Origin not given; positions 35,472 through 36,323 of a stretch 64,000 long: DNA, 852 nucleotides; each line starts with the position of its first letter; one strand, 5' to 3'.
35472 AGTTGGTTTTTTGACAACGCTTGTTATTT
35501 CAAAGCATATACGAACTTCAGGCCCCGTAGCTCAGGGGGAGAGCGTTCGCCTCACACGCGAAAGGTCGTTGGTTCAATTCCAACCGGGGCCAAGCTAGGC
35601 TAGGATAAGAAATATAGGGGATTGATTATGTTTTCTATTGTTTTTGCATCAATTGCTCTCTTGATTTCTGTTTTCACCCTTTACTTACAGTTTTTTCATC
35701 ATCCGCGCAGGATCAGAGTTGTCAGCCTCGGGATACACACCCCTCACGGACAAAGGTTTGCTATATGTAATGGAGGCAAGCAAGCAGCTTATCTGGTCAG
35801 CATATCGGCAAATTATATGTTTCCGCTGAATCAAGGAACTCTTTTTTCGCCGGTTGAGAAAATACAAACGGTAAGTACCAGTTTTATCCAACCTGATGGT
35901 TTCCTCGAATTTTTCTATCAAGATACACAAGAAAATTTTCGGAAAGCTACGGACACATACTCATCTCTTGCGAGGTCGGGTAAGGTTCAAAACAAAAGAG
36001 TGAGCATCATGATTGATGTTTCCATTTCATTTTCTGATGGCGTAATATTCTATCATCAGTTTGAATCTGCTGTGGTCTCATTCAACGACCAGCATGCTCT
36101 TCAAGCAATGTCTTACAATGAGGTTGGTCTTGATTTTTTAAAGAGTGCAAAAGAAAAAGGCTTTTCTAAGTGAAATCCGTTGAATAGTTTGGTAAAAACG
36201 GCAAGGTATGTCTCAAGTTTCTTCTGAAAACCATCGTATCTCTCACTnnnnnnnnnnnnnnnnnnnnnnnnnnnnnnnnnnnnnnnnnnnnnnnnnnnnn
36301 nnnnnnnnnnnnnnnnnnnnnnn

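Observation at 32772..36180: AT-rich island bracketed by two tRNA-Val genes, carrying a P1-P2-methyltransferase operon, a membrane protein and small ORFs, with no integrase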

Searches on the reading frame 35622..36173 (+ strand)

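Call 4: search_protein_families(library=pfam, proteins=[window:35622-36173:+], max_evalue=0.1)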
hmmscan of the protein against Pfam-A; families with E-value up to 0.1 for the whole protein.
window:35622-36173:+ (183 aa): 1 family
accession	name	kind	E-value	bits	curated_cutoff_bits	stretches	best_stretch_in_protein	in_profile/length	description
PF04390.17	LptE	-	0.015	16.4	23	0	109-160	48-94/118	Lipopolysaccharide-assembly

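Call 5: search_protein_families(library=padloc, proteins=[window:35622-36173:+], max_evalue=0.1)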
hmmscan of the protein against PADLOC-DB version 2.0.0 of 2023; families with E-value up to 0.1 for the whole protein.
window:35622-36173:+ (183 aa): 0 families

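Call 7: search_protein_families(library=ncbifam, proteins=[window:35622-36173:+], max_evalue=1)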
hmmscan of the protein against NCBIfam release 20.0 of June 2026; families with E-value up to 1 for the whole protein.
window:35622-36173:+ (183 aa): 0 families

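Call 83: search_protein_families(library=phrogs, proteins=[window:35622-36173:+], max_evalue=0.01)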
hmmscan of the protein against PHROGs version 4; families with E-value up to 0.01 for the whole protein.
window:35622-36173:+ (183 aa): 0 families
